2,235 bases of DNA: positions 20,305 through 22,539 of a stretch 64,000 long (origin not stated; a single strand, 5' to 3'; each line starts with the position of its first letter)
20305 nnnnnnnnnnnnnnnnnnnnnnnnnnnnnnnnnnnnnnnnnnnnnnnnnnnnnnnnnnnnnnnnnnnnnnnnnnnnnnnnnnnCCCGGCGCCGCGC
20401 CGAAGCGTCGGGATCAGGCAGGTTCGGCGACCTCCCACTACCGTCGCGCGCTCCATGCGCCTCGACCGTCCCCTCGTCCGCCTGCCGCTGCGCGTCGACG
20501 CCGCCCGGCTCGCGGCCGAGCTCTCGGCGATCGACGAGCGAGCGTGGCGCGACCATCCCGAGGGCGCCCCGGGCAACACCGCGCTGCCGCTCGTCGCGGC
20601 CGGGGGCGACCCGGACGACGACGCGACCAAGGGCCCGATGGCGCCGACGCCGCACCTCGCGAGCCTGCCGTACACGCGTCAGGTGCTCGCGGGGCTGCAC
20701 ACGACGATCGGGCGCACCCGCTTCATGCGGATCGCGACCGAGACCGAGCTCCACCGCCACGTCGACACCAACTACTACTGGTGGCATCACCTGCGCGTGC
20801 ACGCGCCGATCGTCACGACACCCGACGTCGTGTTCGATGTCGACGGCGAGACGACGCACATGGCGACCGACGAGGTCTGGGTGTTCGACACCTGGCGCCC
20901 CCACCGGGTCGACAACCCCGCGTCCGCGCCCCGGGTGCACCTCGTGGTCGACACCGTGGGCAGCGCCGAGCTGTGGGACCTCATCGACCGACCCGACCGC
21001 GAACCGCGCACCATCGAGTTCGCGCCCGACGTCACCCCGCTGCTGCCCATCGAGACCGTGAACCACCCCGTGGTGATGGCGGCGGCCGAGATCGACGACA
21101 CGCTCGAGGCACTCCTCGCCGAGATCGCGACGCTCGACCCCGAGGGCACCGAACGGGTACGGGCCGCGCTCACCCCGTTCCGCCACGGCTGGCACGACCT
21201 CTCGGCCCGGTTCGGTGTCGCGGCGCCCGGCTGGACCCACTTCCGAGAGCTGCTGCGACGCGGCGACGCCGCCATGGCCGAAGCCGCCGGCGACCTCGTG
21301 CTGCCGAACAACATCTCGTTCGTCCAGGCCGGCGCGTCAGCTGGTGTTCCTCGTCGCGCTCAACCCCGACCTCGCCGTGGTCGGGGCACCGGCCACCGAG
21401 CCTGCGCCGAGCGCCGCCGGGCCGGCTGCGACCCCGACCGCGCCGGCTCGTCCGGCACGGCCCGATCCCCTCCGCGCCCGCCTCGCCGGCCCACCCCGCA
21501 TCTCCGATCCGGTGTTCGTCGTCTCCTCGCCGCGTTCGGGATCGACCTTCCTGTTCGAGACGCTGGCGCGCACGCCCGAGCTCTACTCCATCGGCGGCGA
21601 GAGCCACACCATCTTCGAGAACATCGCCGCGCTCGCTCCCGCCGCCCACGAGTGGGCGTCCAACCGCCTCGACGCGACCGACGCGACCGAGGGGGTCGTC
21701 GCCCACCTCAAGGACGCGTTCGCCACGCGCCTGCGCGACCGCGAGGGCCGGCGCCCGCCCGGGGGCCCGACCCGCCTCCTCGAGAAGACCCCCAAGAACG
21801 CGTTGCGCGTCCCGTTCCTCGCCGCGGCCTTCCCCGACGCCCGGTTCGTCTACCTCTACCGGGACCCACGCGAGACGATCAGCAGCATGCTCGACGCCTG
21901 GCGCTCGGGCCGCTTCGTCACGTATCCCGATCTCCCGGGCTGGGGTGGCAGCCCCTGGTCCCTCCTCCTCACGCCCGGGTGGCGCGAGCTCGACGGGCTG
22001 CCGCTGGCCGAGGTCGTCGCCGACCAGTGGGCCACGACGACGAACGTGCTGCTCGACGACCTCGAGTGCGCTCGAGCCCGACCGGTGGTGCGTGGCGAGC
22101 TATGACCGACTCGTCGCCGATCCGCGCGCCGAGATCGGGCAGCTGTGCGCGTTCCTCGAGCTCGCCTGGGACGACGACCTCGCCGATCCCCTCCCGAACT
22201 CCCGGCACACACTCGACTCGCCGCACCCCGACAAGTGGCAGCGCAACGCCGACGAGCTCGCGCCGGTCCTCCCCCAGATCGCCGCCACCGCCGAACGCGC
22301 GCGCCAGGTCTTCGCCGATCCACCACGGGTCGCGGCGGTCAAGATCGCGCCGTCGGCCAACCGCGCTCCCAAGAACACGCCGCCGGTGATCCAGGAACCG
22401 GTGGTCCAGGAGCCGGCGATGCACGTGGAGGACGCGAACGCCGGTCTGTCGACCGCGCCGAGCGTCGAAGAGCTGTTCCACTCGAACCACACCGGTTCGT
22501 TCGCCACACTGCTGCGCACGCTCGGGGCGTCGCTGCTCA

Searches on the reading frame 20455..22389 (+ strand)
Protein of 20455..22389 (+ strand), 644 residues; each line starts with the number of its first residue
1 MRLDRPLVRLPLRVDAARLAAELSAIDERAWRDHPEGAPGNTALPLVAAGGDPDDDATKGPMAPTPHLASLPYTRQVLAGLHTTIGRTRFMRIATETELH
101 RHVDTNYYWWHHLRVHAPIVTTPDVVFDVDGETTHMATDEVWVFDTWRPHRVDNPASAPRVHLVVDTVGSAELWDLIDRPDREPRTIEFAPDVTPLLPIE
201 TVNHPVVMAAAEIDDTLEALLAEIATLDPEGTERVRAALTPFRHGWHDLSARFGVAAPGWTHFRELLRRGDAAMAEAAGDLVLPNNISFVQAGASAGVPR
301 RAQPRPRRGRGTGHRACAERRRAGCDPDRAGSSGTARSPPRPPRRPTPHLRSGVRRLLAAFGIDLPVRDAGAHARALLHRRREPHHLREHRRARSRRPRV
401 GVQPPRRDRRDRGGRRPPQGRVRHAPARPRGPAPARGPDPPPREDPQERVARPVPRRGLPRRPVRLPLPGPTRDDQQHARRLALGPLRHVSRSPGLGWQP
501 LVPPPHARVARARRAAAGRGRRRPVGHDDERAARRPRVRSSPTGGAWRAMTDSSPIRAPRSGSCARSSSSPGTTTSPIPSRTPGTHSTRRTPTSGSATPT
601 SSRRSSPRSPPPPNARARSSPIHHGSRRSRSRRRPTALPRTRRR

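Call 17: search_protein_families(library=pfam, proteins=[window:20455-22389:+], max_evalue=0.0001)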
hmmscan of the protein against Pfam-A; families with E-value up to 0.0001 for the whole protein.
window:20455-22389:+ (644 aa): 1 family
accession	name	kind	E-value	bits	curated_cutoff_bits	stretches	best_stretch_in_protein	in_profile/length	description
PF05118.21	Asp_Arg_Hydrox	-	1.8e-14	54.4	22.6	1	65-167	50-154/157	Aspartyl/Asparaginyl beta-hydroxylase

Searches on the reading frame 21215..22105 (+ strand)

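Call 17: search_protein_families(library=pfam, proteins=[window:21215-22105:+], max_evalue=0.0001)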
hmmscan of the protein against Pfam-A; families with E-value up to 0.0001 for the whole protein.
window:21215-22105:+ (296 aa): 1 family
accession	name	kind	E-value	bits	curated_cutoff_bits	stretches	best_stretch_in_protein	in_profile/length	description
PF13469.12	Sulfotransfer_3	-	1.3e-20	75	27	1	99-232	1-149/216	Sulfotransferase family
